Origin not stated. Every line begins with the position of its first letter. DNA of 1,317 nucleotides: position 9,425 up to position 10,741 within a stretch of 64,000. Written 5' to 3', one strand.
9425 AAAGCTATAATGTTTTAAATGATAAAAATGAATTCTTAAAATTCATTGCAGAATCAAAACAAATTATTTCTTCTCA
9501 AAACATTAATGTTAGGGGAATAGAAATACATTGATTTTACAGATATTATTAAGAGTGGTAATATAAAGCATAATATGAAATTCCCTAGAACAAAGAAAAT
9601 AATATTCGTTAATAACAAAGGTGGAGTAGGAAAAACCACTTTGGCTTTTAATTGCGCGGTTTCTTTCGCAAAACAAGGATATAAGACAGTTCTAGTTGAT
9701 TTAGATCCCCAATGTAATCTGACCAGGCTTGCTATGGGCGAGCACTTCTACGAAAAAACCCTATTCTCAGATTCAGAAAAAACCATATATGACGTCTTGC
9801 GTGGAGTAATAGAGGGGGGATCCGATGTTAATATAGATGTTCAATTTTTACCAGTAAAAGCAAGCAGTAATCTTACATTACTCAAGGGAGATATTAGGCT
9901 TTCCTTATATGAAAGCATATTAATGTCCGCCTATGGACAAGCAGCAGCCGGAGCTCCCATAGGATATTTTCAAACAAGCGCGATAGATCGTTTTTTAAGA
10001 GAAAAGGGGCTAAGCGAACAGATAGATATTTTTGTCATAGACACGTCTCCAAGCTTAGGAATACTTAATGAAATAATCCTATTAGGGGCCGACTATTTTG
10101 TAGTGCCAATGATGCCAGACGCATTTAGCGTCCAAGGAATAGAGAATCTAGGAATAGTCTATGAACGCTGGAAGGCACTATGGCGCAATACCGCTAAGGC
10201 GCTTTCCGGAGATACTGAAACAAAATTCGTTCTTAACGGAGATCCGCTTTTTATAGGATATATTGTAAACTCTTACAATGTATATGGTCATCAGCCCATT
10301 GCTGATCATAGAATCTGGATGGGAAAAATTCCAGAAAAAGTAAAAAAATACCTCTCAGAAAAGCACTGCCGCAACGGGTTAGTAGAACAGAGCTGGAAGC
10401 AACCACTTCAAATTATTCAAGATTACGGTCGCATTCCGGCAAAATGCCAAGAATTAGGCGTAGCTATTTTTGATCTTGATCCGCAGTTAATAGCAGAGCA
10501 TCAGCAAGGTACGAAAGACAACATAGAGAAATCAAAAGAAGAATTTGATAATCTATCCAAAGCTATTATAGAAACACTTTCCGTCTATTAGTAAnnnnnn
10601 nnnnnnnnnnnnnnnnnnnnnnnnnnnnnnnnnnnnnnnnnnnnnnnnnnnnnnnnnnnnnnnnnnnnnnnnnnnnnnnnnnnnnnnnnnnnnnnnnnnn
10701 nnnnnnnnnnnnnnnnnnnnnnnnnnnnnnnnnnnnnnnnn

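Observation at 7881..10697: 2.6-kb island bracketed by a 103-bp duplication of the rarA 5' end whose copies differ only synonymously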

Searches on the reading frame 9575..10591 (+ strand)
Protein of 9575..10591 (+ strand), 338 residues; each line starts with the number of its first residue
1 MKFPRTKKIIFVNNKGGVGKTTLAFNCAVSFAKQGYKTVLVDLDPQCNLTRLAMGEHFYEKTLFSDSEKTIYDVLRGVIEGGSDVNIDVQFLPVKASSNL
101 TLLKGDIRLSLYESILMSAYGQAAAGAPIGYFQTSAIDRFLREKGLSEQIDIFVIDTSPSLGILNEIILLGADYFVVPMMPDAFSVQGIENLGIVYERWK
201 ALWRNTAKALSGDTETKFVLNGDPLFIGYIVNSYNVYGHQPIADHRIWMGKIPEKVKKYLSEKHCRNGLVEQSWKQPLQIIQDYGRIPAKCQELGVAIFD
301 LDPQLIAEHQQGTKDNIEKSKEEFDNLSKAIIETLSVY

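Call 8: search_protein_families(library=pfam, proteins=[window:9575-10591:+], max_evalue=0.01)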
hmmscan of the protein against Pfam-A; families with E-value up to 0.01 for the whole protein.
window:9575-10591:+ (338 aa): 6 families
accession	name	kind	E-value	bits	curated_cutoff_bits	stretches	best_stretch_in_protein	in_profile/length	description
PF13614.12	AAA_31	-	5.1e-31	108.4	27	1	7-192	2-160/177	AAA domain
PF01656.29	CbiA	-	3.5e-18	66.2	25.4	1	9-235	1-84/125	CobQ/CobB/MinD/ParA nucleotide binding domain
PF02374.21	ArsA_ATPase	-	3.7e-09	36.7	24.3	1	8-50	2-44/305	Anion-transporting ATPase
PF10609.15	ParA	-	3.7e-08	33.5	27.1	1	7-44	4-41/246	NUBPL iron-transfer P-loop NTPase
PF09140.17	MipZ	-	2.3e-06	27.6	20.7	1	8-45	2-39/262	ATPase MipZ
PF00142.24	Fer4_NifH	-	2.8e-05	24.2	25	1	10-59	3-52/271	4Fe-4S iron sulfur cluster binding proteins, NifH/frxC family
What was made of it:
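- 9575..10591 (+): ParA/MinD-superfamily ATPase of 338 aa. Its stop is 3 nt before the rarA ATG. PF13614 at 108 bits (call 8).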

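Call 17: find_encoding_contigs(protein=window:9575-10591:+, flank=8000, max_places=10)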
Protein window:9575-10591:+ (338 aa): 4 contigs read that carry it; 4 places shown.
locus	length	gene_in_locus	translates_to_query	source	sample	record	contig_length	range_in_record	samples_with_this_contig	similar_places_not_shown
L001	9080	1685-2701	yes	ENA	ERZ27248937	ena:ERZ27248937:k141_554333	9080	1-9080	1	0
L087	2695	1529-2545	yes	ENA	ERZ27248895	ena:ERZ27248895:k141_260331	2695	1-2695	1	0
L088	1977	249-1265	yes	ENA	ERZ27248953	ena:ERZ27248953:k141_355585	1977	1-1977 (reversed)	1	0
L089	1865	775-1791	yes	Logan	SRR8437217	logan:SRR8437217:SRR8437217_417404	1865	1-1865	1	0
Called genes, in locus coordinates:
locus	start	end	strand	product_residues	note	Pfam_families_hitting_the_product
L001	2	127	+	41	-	?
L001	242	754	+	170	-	-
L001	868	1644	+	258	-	PF04055:Radical_SAM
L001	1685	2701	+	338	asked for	PF01656:CbiA, PF02374:ArsA_ATPase, PF09140:MipZ (faint), PF10609:ParA (weak), PF13614:AAA_31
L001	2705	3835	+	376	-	PF01078:Mg_chelatase (faint), PF05496:RuvB_N, PF00004:AAA, PF07728:AAA_5 (weak), PF13173:AAA_14 (faint), PF25361:AAA_lid_RFC1, PF16193:AAA_assoc_2, PF12002:MgsA_C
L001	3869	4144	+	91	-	-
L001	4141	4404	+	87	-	PF15738:YafQ_toxin, PF05016:ParE_toxin (weak)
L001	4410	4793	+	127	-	PF00293:NUDIX, PF14815:NUDIX_4 (weak)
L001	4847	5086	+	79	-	-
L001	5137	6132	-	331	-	-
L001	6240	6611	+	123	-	PF06262:Zincin_1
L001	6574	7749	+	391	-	PF01702:TGT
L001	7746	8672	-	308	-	PF01509:TruB_N, PF00708:Acylphosphatase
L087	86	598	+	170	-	-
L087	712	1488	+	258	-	PF04055:Radical_SAM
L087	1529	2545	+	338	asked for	PF01656:CbiA, PF02374:ArsA_ATPase, PF09140:MipZ (faint), PF10609:ParA (weak), PF13614:AAA_31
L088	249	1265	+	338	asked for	PF01656:CbiA, PF02374:ArsA_ATPase, PF09140:MipZ (faint), PF10609:ParA (weak), PF13614:AAA_31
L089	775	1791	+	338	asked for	PF01656:CbiA, PF02374:ArsA_ATPase, PF09140:MipZ (faint), PF10609:ParA (weak), PF13614:AAA_31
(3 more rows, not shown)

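Call 21: search_protein_families(library=ncbifam, proteins=[window:9575-10591:+], max_evalue=0.01)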
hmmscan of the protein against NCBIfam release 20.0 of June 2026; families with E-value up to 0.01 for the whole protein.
window:9575-10591:+ (338 aa): 25 families
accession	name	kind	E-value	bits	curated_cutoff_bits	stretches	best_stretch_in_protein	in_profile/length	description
NF041546.1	ParA_partition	equivalog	1.2e-18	67.4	180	2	9-51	2-44/203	ParA family partition ATPase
TIGR03453.1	partition_RepA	equivalog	7.8e-13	48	348.45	1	9-188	107-273/387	plasmid partitioning protein RepA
NF010443.0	PRK13869.1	subfamily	1.1e-09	37.5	446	1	9-188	124-290/405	plasmid-partitioning protein RepA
TIGR03371.1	cellulose_yhjQ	equivalog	3.8e-09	36.4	157.85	1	8-55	3-49/246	cellulose biosynthesis protein BcsQ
TIGR04291.1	arsen_driv_ArsA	equivalog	3.5e-08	32.6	650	1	8-51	4-47/565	arsenical pump-driving ATPase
TIGR00345.1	GET3_arsA_TRC40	subfamily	7.7e-08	32.2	135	1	11-51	1-41/299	TRC40/GET3/ArsA family transport-energizing ATPase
NF041136.1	MrpORP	equivalog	1.6e-07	31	450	1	7-44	6-43/365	iron-sulfur cluster carrier protein MrpORP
NF041283.1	PrgP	equivalog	2.4e-07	30.3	400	1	6-192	2-166/297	ParA superfamily DNA segregation protein PrgP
NF041417.1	ArsA_halo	exception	3.7e-07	29.2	800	1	7-51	12-56/617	arsenical pump-driving ATPase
TIGR01007.1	eps_fam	subfamily_domain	4.8e-07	29.5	108.05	1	6-44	17-55/204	polysaccharide biosynthesis tyrosine autokinase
TIGR01968.1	minD_bact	equivalog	7.3e-07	28.8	212.9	1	9-45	4-40/261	septum site-determining protein MinD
TIGR01969.1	minD_arch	subfamily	3.2e-06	26.5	201.75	1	9-45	3-39/251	cell division ATPase MinD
NF047398.1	AAA_KGGVGR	domain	3.5e-06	27.5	90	1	7-44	3-40/190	KGGVGR-motif variant AAA ATPase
NF033200.1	F430_CfbC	exception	2e-05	24.1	402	1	9-56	2-50/260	Ni-sirohydrochlorin a,c-diamide reductive cyclase ATP-dependent reductase subunit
TIGR01281.1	DPOR_bchL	equivalog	2.7e-05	23.7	345.15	1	9-50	2-43/268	ferredoxin:protochlorophyllide reductase (ATP-dependent) iron-sulfur ATP-binding protein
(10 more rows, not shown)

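Call 22: search_protein_families(library=padloc, proteins=[window:9575-10591:+], max_evalue=0.01)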
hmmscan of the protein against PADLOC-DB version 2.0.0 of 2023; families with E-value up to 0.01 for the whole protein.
window:9575-10591:+ (338 aa): 2 families
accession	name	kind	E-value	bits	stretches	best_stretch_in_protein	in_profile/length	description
PDLC04559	PDC-M28B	-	4e-06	24.2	1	5-44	127-166/438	-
PDLC05079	PDC-S73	-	0.0011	15.9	1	7-41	191-225/752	-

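Call 23: search_protein_families(library=phrogs, proteins=[window:9575-10591:+], max_evalue=0.01)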
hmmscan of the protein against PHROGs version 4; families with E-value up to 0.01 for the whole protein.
window:9575-10591:+ (338 aa): 1 family
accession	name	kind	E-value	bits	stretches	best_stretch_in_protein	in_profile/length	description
phrog_164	-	DNA, RNA and nucleotide metabolism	3.8e-42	146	1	5-334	223-472/500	ParA-like partition protein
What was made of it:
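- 9575..10591 (+): PHROG_164, full length, at 3.8e-42 (call 23).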

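Call 24: find_homologous_proteins(query=window:9575-10588:+)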
Query window:9575-10588:+ (338 aa): 6357 proteins with E <= 0.001 among 8000 candidates; the best 120 are listed.
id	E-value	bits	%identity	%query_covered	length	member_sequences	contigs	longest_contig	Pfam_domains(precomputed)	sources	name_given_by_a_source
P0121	7.2e-225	763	100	100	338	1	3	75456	PF10609.16,PF01656.30,PF13614.13,PF09140.18,PF02374.22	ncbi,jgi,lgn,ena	-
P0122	1.4e-196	670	86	100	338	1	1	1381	PF00142.25,PF10609.16,PF01656.30,PF13614.13,PF09140.18,PF02374.22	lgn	-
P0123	1.6e-196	670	87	100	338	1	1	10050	PF00142.25,PF10609.16,PF01656.30,PF13614.13,PF09140.18,PF02374.22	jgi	jgi:cellulose biosynthesis protein BcsQ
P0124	7.0e-195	664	86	100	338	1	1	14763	PF10609.16,PF01656.30,PF13614.13,PF09140.18,PF02374.22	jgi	-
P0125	7.2e-195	664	85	100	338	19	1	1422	PF10609.16,PF01656.30,PF13614.13,PF09140.18,PF02374.22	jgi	-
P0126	3.1e-194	662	85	100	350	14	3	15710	PF10609.16,PF01656.30,PF13614.13,PF09140.18,PF02374.22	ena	-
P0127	2.0e-193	660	85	100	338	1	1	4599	PF10609.16,PF01656.30,PF13614.13,PF09140.18,PF02374.22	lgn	-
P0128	1.4e-192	657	85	100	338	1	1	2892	PF10609.16,PF01656.30,PF13614.13,PF09140.18,PF02374.22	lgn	-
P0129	4.7e-192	655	85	100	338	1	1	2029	PF00142.25,PF10609.16,PF01656.30,PF13614.13,PF09140.18,PF02374.22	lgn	-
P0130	9.5e-191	651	84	100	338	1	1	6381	PF10609.16,PF01656.30,PF13614.13,PF09140.18,PF02374.22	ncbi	-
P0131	1.2e-190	651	84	100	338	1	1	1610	PF00142.25,PF10609.16,PF01656.30,PF13614.13,PF09140.18,PF02374.22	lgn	-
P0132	3.6e-189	646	83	100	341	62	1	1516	PF10609.16,PF01656.30,PF13614.13,PF09140.18,PF02374.22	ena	-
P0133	1.9e-188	643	82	100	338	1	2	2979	PF10609.16,PF01656.30,PF13614.13,PF09140.18,PF02374.22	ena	-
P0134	2.2e-188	643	81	100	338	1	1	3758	PF10609.16,PF01656.30,PF13614.13,PF09140.18,PF02374.22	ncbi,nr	ncbi:MAG: AAA family ATPase [bacterium]|nr:AAA family ATPase [bacterium]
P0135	2.3e-188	643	82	100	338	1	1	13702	PF10609.16,PF01656.30,PF13614.13,PF09140.18,PF02374.22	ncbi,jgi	jgi:cellulose biosynthesis protein BcsQ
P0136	5.5e-188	642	83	100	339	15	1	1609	PF10609.16,PF01656.30,PF13614.13,PF09140.18,PF02374.22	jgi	-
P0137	9.6e-188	641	81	100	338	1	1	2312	PF10609.16,PF01656.30,PF13614.13,PF09140.18,PF02374.22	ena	-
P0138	2.0e-187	640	80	100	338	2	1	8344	PF10609.16,PF01656.30,PF13614.13,PF09140.18,PF02374.22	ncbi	-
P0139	3.6e-187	639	82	100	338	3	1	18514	PF10609.16,PF01656.30,PF13614.13,PF09140.18,PF02374.22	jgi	jgi:chromosome partitioning protein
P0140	3.8e-187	639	80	100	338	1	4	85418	PF10609.16,PF01656.30,PF13614.13,PF09140.18,PF02374.22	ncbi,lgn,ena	-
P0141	5.7e-187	638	81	100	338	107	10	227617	PF10609.16,PF01656.30,PF13614.13,PF09140.18,PF02374.22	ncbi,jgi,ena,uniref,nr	ncbi:MAG: hypothetical protein A3J55_01385 [Candidatus Ryanbacteria bacterium RIFCSPHIGHO2_02_FULL_4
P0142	1.1e-186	638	81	100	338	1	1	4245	PF10609.16,PF01656.30,PF13614.13,PF09140.18,PF02374.22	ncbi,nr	ncbi:AAA family ATPase [Candidatus Parcubacteria bacterium]|nr:AAA family ATPase [Candidatus Parcuba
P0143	1.2e-186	637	81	100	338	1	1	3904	PF10609.16,PF01656.30,PF13614.13,PF09140.18,PF02374.22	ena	-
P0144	2.8e-186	636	81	100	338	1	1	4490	PF10609.16,PF01656.30,PF13614.13,PF09140.18,PF02374.22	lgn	-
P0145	4.0e-186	636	81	100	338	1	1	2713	PF10609.16,PF01656.30,PF13614.13,PF09140.18,PF02374.22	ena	-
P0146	4.5e-186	636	81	100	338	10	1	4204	PF00142.25,PF10609.16,PF01656.30,PF13614.13,PF09140.18,PF02374.22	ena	-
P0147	4.9e-186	635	81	100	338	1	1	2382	PF10609.16,PF01656.30,PF13614.13,PF09140.18,PF02374.22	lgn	-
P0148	6.0e-186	635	81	100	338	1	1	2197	PF10609.16,PF01656.30,PF13614.13,PF09140.18,PF02374.22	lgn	-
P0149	6.4e-186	635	81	100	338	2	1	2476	PF10609.16,PF01656.30,PF13614.13,PF09140.18,PF02374.22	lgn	-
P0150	7.1e-186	635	80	100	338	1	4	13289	PF10609.16,PF01656.30,PF13614.13,PF09140.18,PF02374.22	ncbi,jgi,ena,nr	ncbi:MAG: hypothetical protein A2854_02805 [Parcubacteria group bacterium RIFCSPHIGHO2_01_FULL_56_18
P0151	8.7e-186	635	80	100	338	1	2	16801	PF10609.16,PF01656.30,PF13614.13,PF09140.18,PF02374.22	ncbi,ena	-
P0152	1.7e-185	634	80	100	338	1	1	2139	PF10609.16,PF01656.30,PF13614.13,PF09140.18,PF02374.22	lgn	-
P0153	1.8e-185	634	80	100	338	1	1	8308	PF10609.16,PF01656.30,PF13614.13,PF09140.18,PF02374.22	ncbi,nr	ncbi:MAG: AAA family ATPase [Candidatus Magasanikbacteria bacterium]|nr:AAA family ATPase [Candidatu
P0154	2.3e-185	633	80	100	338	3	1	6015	PF10609.16,PF01656.30,PF13614.13,PF09140.18,PF02374.22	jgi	-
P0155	2.5e-185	633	81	100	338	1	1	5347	PF00142.25,PF10609.16,PF01656.30,PF13614.13,PF09140.18,PF02374.22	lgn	-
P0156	3.2e-185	633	79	100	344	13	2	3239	PF10609.16,PF01656.30,PF13614.13,PF09140.18,PF02374.22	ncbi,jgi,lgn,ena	-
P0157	3.4e-185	633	80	100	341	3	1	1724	PF10609.16,PF01656.30,PF13614.13,PF09140.18,PF02374.22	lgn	-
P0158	3.6e-185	633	81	100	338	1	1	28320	PF10609.16,PF01656.30,PF13614.13,PF09140.18,PF02374.22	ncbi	ncbi:MAG: AAA family ATPase [Patescibacteria group bacterium]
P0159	4.0e-185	632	80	100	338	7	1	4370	PF10609.16,PF01656.30,PF13614.13,PF09140.18,PF02374.22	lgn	-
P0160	5.0e-185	632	82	100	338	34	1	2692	PF10609.16,PF01656.30,PF13614.13,PF09140.18,PF02374.22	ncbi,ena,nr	ncbi:MAG TPA: AAA family ATPase [Patescibacteria group bacterium]|nr:AAA family ATPase [Patescibacte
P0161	5.3e-185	632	80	100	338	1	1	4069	PF10609.16,PF01656.30,PF13614.13,PF09140.18,PF02374.22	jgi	jgi:chromosome partitioning protein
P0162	5.9e-185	632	79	100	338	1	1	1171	PF10609.16,PF01656.30,PF13614.13,PF09140.18,PF02374.22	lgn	-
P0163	7.4e-185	632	80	100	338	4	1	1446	PF10609.16,PF01656.30,PF13614.13,PF09140.18,PF02374.22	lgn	-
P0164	7.6e-185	631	81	100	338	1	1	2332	PF10609.16,PF01656.30,PF13614.13,PF09140.18,PF02374.22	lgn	-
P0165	1.4e-184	631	81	100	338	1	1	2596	PF10609.16,PF01656.30,PF13614.13,PF09140.18,PF02374.22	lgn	-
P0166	1.6e-184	630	80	100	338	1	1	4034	PF10609.16,PF01656.30,PF13614.13,PF09140.18,PF02374.22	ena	-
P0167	1.7e-184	630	80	100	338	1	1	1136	PF10609.16,PF01656.30,PF13614.13,PF09140.18,PF02374.22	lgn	-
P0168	1.9e-184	630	80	100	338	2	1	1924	PF10609.16,PF01656.30,PF13614.13,PF09140.18,PF02374.22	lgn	-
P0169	2.3e-184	630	81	100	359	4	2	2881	PF10609.16,PF01656.30,PF13614.13,PF09140.18,PF02374.22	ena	-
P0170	2.4e-184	630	80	100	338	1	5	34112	PF10609.16,PF01656.30,PF13614.13,PF09140.18,PF02374.22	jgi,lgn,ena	-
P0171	2.5e-184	630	81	100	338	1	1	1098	PF10609.16,PF01656.30,PF13614.13,PF09140.18,PF02374.22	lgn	-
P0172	2.5e-184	630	80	100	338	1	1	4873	PF10609.16,PF01656.30,PF13614.13,PF09140.18,PF02374.22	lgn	-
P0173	2.7e-184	630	80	100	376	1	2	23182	PF10609.16,PF01656.30,PF13614.13,PF09140.18,PF02374.22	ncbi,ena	ncbi:MAG: AAA family ATPase [Patescibacteria group bacterium]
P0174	4.2e-184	629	80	100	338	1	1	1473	PF10609.16,PF01656.30,PF13614.13,PF09140.18,PF02374.22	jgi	jgi:cellulose biosynthesis protein BcsQ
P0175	5.7e-184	629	80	100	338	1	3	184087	PF10609.16,PF01656.30,PF13614.13,PF09140.18,PF02374.22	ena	-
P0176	6.6e-184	628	80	100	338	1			PF10609.16,PF01656.30,PF13614.13,PF09140.18,PF02374.22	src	-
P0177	6.9e-184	628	80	100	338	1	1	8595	PF10609.16,PF01656.30,PF13614.13,PF09140.18,PF02374.22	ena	-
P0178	8.2e-184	628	80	100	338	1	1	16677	PF10609.16,PF01656.30,PF13614.13,PF09140.18,PF02374.22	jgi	jgi:cellulose biosynthesis protein BcsQ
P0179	9.7e-184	628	79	100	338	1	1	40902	PF10609.16,PF01656.30,PF13614.13,PF09140.18,PF02374.22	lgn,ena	-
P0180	1.1e-183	628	80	100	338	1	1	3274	PF10609.16,PF01656.30,PF13614.13,PF09140.18,PF02374.22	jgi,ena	-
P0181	1.5e-183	627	79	100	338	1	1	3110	PF10609.16,PF01656.30,PF13614.13,PF09140.18,PF02374.22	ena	-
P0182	1.6e-183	627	79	100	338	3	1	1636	PF10609.16,PF01656.30,PF13614.13,PF09140.18,PF02374.22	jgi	jgi:cellulose biosynthesis protein BcsQ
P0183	1.9e-183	627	80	100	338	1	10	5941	PF10609.16,PF01656.30,PF13614.13,PF09140.18,PF02374.22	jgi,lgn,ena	-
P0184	2.1e-183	627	79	100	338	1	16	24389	PF10609.16,PF01656.30,PF13614.13,PF09140.18,PF02374.22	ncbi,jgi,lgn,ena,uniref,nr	ncbi:MAG: Cobyrinic acid ac-diamide synthase [Candidatus Kaiserbacteria bacterium GW2011_GWB1_52_6]|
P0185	2.7e-183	626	80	100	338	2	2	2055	PF00142.25,PF10609.16,PF01656.30,PF13614.13,PF09140.18,PF02374.22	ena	-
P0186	3.3e-183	626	79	100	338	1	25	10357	PF10609.16,PF01656.30,PF13614.13,PF09140.18,PF02374.22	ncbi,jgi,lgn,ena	ncbi:MAG TPA: AAA family ATPase [Candidatus Paceibacterota bacterium]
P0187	3.3e-183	626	80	100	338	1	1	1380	PF10609.16,PF01656.30,PF13614.13,PF09140.18,PF02374.22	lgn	-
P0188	3.3e-183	626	80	100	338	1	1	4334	PF10609.16,PF01656.30,PF13614.13,PF09140.18,PF02374.22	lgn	-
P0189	4.1e-183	626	81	100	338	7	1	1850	PF00142.25,PF10609.16,PF01656.30,PF13614.13,PF09140.18,PF02374.22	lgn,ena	-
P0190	4.4e-183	626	80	100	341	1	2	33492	PF10609.16,PF01656.30,PF13614.13,PF09140.18,PF02374.22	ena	-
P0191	4.5e-183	626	79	100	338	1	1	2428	PF10609.16,PF01656.30,PF13614.13,PF09140.18,PF02374.22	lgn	-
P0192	4.7e-183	626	79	100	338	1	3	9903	PF10609.16,PF01656.30,PF13614.13,PF09140.18,PF02374.22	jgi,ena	-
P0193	5.2e-183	625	79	100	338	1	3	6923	PF10609.16,PF01656.30,PF13614.13,PF09140.18,PF02374.22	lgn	-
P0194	6.2e-183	625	80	100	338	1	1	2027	PF00142.25,PF10609.16,PF01656.30,PF13614.13,PF09140.18,PF02374.22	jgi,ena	-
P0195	7.2e-183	625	79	100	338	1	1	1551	PF10609.16,PF01656.30,PF13614.13,PF09140.18,PF02374.22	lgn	-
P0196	7.2e-183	625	79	100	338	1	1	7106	PF10609.16,PF01656.30,PF13614.13,PF09140.18,PF02374.22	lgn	-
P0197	7.6e-183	625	79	100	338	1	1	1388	PF10609.16,PF01656.30,PF13614.13,PF09140.18,PF02374.22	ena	-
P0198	7.7e-183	625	79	100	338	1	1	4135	PF10609.16,PF01656.30,PF13614.13,PF09140.18,PF02374.22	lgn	-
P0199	1.1e-182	624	80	100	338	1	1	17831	PF10609.16,PF01656.30,PF13614.13,PF09140.18,PF02374.22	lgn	-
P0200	1.3e-182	624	80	100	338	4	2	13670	PF10609.16,PF01656.30,PF13614.13,PF09140.18,PF02374.22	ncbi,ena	ncbi:MAG: AAA family ATPase [Patescibacteria group bacterium]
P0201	1.7e-182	624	80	100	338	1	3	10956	PF00142.25,PF10609.16,PF01656.30,PF13614.13,PF09140.18,PF02374.22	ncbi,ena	ncbi:MAG: AAA family ATPase [Patescibacteria group bacterium]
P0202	1.7e-182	624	81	100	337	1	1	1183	PF01656.30,PF13614.13,PF09140.18,PF02374.22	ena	-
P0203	2.0e-182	624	79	100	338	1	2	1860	PF10609.16,PF01656.30,PF13614.13,PF09140.18,PF02374.22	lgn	-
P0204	2.1e-182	623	79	100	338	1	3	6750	PF10609.16,PF01656.30,PF13614.13,PF09140.18,PF02374.22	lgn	-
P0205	2.8e-182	623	80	100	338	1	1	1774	PF10609.16,PF01656.30,PF13614.13,PF09140.18,PF02374.22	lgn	-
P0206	2.9e-182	623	79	100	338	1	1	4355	PF10609.16,PF01656.30,PF13614.13,PF09140.18,PF02374.22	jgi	jgi:chromosome partitioning protein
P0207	2.9e-182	623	80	100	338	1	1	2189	PF00142.25,PF10609.16,PF01656.30,PF13614.13,PF09140.18,PF02374.22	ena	-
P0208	3.5e-182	623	79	100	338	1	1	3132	PF10609.16,PF01656.30,PF13614.13,PF09140.18,PF02374.22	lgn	-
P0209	3.6e-182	623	80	100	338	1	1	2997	PF10609.16,PF01656.30,PF13614.13,PF09140.18,PF02374.22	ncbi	-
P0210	7.2e-182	622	80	100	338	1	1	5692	PF10609.16,PF01656.30,PF13614.13,PF09140.18,PF02374.22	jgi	jgi:cellulose biosynthesis protein BcsQ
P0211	8.0e-182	622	78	100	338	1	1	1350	PF00142.25,PF10609.16,PF01656.30,PF13614.13,PF09140.18,PF02374.22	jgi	jgi:chromosome partitioning protein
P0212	9.8e-182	621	79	100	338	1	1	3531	PF10609.16,PF01656.30,PF13614.13,PF09140.18,PF02374.22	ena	-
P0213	1.0e-181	621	78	100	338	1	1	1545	PF10609.16,PF01656.30,PF13614.13,PF09140.18,PF02374.22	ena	-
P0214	1.0e-181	621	78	100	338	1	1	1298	PF10609.16,PF01656.30,PF13614.13,PF09140.18,PF02374.22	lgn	-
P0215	1.1e-181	621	78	100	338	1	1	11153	PF10609.16,PF01656.30,PF13614.13,PF09140.18,PF02374.22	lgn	-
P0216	1.2e-181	621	80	100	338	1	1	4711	PF10609.16,PF01656.30,PF13614.13,PF09140.18,PF02374.22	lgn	-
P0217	1.2e-181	621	79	100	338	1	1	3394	PF10609.16,PF01656.30,PF13614.13,PF09140.18,PF02374.22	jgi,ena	-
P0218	1.4e-181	621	79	100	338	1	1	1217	PF10609.16,PF01656.30,PF13614.13,PF09140.18,PF02374.22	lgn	-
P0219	1.5e-181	621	78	100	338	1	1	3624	PF10609.16,PF01656.30,PF13614.13,PF09140.18,PF02374.22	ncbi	-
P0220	1.8e-181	620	79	100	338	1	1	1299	PF10609.16,PF01656.30,PF13614.13,PF09140.18,PF02374.22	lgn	-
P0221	1.9e-181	620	79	100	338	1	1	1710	PF10609.16,PF01656.30,PF13614.13,PF09140.18,PF02374.22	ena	-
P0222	2.0e-181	620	78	100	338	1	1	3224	PF10609.16,PF01656.30,PF13614.13,PF09140.18,PF02374.22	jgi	jgi:chromosome partitioning protein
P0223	2.2e-181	620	79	100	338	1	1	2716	PF10609.16,PF01656.30,PF13614.13,PF09140.18,PF02374.22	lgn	-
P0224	2.7e-181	620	79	100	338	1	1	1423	PF10609.16,PF01656.30,PF13614.13,PF09140.18,PF02374.22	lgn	-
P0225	3.0e-181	620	79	100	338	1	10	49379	PF10609.16,PF01656.30,PF13614.13,PF09140.18,PF02374.22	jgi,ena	-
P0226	3.3e-181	620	78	100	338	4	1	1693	PF10609.16,PF01656.30,PF13614.13,PF09140.18,PF02374.22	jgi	-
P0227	4.2e-181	619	80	100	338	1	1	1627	PF00142.25,PF10609.16,PF01656.30,PF13614.13,PF09140.18,PF02374.22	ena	-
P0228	4.2e-181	619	79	100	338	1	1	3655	PF10609.16,PF01656.30,PF13614.13,PF09140.18,PF02374.22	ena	-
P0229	4.7e-181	619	79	100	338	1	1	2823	PF10609.16,PF01656.30,PF13614.13,PF09140.18,PF02374.22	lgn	-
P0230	5.8e-181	619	78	100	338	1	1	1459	PF10609.16,PF01656.30,PF13614.13,PF09140.18,PF02374.22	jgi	jgi:chromosome partitioning protein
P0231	7.1e-181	618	78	100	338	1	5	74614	PF10609.16,PF01656.30,PF13614.13,PF09140.18,PF02374.22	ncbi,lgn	-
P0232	7.3e-181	618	79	100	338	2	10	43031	PF10609.16,PF01656.30,PF13614.13,PF09140.18,PF02374.22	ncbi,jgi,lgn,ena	-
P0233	7.7e-181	618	79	100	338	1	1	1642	PF10609.16,PF01656.30,PF13614.13,PF09140.18,PF02374.22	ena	-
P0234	1.1e-180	618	79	100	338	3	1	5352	PF10609.16,PF01656.30,PF13614.13,PF09140.18,PF02374.22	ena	-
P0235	1.1e-180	618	79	100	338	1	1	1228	PF00142.25,PF10609.16,PF01656.30,PF13614.13,PF09140.18,PF02374.22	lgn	-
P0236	1.2e-180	618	78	100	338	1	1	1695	PF10609.16,PF01656.30,PF13614.13,PF09140.18,PF02374.22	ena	-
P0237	1.2e-180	618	79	100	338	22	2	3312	PF10609.16,PF01656.30,PF13614.13,PF09140.18,PF02374.22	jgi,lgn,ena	-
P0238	1.5e-180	617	79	100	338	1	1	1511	PF10609.16,PF01656.30,PF13614.13,PF09140.18,PF02374.22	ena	-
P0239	1.7e-180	617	79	100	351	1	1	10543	PF10609.16,PF01656.30,PF13614.13,PF09140.18,PF02374.22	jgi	jgi:chromosome partitioning protein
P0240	1.7e-180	617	79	100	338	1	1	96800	PF10609.16,PF01656.30,PF13614.13,PF09140.18,PF02374.22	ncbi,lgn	-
